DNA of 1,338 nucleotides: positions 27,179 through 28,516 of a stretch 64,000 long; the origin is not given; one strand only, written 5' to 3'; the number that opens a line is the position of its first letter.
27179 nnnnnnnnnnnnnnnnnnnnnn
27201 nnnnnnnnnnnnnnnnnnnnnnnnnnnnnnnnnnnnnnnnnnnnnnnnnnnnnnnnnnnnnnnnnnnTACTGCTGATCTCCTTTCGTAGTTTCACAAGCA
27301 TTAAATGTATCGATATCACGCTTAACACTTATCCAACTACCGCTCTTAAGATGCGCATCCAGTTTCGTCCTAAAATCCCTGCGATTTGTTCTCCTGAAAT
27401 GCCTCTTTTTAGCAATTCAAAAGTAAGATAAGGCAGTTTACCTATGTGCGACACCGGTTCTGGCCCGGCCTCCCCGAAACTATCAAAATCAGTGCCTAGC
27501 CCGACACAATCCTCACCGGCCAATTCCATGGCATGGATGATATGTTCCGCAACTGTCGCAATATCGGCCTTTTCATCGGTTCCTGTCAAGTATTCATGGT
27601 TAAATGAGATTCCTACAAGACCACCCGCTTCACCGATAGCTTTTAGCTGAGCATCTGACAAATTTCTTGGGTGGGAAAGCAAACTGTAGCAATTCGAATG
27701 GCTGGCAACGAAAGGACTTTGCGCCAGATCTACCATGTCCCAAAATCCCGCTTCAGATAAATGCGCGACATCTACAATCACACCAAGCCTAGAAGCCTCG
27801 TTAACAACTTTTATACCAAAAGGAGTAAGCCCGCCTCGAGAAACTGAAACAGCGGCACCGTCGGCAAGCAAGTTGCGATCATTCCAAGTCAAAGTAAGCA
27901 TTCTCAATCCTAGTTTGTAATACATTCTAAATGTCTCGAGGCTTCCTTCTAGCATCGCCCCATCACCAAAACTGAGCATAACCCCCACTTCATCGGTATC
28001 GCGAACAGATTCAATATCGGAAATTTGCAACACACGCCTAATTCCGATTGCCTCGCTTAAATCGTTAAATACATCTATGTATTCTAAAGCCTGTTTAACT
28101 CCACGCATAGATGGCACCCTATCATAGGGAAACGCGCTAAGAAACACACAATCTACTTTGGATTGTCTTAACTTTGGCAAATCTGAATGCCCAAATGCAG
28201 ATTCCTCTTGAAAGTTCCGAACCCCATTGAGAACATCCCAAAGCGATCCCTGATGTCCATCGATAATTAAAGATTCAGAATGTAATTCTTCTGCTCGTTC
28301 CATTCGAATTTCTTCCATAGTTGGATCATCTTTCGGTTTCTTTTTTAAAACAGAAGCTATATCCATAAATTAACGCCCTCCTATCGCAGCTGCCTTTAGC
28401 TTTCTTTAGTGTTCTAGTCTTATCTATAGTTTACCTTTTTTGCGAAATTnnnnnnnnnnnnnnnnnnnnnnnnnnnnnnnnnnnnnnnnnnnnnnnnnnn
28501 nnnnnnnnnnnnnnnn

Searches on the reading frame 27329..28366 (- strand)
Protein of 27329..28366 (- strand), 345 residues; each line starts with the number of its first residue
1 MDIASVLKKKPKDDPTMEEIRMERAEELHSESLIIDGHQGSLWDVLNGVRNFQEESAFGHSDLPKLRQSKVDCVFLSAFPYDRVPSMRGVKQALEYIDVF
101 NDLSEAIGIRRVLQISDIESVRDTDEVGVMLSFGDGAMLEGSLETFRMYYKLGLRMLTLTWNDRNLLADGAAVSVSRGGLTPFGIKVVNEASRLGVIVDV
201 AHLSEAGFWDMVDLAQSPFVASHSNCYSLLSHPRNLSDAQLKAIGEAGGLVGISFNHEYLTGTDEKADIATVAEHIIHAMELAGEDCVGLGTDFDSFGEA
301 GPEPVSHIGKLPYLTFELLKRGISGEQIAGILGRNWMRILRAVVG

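Call 3: search_protein_families(library=pfam, proteins=[window:27329-28366:-], max_evalue=0.01)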
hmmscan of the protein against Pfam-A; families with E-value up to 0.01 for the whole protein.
window:27329-28366:- (345 aa): 1 family
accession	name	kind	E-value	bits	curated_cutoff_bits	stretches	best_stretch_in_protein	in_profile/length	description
PF01244.27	Peptidase_M19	-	9.1e-91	304.8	26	1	28-341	2-318/319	Membrane dipeptidase (Peptidase family M19)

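Call 4: search_protein_families(library=ncbifam, proteins=[window:27329-28366:-], max_evalue=0.01)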
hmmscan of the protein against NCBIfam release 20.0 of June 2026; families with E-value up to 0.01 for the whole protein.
window:27329-28366:- (345 aa): 0 families
